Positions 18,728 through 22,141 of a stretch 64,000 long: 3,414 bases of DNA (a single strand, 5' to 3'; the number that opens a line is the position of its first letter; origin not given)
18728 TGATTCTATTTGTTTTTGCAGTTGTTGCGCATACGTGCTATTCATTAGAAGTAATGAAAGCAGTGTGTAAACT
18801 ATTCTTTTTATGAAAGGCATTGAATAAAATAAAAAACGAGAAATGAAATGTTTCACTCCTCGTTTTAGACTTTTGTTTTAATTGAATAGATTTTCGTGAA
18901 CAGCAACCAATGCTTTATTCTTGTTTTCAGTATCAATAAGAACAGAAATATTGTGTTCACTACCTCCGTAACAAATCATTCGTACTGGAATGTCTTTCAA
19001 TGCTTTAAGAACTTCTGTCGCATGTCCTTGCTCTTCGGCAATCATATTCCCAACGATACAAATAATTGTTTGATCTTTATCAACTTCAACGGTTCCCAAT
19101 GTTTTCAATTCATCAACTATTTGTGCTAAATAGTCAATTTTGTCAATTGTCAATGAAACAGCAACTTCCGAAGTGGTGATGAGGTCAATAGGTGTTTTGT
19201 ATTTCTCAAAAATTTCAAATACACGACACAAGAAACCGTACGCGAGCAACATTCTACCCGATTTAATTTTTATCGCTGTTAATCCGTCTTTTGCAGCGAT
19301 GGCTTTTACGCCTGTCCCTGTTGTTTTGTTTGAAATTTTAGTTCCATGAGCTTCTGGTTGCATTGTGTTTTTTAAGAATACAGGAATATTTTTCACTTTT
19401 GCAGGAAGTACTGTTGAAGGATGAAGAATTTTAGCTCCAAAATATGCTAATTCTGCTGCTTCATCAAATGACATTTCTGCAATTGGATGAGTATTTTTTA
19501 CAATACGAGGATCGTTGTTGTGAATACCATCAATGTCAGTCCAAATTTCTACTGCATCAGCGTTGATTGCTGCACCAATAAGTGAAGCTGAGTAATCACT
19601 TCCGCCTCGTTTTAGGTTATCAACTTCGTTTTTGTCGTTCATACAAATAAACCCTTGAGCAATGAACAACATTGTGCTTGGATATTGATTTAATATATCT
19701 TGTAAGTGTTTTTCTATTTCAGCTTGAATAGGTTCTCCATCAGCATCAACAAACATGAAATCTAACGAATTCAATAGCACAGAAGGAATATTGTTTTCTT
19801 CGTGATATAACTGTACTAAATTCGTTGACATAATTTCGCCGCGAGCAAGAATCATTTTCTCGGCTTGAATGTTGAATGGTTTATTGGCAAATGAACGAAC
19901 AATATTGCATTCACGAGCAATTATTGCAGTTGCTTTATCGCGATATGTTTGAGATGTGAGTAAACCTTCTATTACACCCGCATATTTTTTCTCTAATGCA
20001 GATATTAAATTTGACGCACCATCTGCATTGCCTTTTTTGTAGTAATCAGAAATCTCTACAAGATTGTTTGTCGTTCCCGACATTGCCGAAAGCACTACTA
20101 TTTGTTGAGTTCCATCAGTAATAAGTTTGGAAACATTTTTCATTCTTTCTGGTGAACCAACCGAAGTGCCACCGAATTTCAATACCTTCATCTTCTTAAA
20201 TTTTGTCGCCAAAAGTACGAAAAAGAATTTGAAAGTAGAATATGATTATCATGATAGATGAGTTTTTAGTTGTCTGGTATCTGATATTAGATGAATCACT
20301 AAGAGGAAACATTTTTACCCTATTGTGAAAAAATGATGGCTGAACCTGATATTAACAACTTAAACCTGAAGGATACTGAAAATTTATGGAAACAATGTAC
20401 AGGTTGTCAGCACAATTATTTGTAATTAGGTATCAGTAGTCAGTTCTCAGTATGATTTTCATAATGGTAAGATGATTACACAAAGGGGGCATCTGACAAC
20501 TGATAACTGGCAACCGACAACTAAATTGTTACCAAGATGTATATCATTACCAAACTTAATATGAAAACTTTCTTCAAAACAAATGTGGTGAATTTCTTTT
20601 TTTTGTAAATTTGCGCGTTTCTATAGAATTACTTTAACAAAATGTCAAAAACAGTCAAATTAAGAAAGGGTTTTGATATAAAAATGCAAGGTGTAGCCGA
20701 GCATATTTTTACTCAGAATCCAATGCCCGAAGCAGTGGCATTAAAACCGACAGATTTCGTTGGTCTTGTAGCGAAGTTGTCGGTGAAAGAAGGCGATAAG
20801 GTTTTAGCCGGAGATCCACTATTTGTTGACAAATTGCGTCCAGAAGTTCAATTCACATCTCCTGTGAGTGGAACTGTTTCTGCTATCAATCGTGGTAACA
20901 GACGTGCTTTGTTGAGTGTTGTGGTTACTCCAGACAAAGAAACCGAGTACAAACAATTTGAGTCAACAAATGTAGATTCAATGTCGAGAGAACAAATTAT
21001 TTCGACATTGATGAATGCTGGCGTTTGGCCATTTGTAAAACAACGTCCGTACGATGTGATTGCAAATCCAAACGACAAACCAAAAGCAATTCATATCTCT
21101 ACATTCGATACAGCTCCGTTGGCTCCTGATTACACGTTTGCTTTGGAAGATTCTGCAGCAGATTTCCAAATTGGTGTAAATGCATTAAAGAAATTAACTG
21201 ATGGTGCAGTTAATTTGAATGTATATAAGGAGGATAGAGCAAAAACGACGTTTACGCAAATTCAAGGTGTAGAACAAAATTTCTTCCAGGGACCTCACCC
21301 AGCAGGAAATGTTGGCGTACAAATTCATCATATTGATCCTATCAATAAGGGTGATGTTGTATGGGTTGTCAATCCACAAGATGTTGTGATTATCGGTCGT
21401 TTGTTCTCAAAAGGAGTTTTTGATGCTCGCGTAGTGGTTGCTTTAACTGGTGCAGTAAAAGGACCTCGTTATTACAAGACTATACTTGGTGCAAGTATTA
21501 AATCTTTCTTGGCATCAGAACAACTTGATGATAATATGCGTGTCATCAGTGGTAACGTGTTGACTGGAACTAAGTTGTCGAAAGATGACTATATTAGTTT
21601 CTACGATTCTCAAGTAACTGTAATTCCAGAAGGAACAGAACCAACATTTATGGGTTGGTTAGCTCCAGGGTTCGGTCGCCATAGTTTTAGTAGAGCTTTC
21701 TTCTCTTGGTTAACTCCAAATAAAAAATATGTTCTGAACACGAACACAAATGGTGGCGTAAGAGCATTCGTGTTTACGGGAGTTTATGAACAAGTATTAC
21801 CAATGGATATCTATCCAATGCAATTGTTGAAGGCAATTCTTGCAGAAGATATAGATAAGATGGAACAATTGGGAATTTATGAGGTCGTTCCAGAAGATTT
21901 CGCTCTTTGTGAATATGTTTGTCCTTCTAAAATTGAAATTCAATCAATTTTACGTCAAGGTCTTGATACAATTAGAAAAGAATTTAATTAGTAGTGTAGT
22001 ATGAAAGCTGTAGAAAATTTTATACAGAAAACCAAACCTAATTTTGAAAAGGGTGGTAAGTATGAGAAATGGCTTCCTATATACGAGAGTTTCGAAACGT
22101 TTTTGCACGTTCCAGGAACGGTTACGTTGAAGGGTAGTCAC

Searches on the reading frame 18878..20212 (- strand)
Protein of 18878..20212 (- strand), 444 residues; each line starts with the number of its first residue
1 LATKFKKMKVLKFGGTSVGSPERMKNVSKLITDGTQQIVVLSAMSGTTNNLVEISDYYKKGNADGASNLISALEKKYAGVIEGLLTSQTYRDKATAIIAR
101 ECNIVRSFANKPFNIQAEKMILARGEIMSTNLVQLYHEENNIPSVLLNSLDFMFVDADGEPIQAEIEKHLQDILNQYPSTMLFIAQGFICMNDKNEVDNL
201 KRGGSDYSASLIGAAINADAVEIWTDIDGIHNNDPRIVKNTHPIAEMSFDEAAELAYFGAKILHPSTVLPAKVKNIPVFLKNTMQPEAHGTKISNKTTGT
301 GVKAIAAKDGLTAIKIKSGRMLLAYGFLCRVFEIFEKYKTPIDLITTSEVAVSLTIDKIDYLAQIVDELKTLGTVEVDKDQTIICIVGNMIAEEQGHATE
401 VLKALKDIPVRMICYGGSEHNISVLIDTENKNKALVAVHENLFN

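Call 73: search_protein_families(library=pfam, proteins=[window:18878-20212:-], max_evalue=0.00001)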
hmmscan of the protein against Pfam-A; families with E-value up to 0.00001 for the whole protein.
window:18878-20212:- (444 aa): 2 families
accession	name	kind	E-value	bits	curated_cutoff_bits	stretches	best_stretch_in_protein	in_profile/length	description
PF00696.33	AA_kinase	-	3.6e-41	141.9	24.9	1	7-282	1-234/234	Amino acid kinase family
PF22468.2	ACT_9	-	8.5e-21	73.9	27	1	384-441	1-60/61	ACT domain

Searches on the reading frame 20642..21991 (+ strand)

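Call 73: search_protein_families(library=pfam, proteins=[window:20642-21991:+], max_evalue=0.00001)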
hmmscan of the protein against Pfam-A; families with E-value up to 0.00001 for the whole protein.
window:20642-21991:+ (449 aa): 3 families
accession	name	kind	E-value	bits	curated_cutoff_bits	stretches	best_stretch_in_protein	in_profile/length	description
PF24836.1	NQRA_2nd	-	3.4e-51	173.7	25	1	114-259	1-144/145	NqrA second alpha/beta domain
PF05896.17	NQRA_N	-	2.5e-30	105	25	1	5-97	1-93/94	NqrA N-terminal barrel-sandwich hybrid domain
PF11973.14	NQRA_SLBB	-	8.3e-15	55.5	27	1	265-313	1-50/51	NQRA C-terminal domain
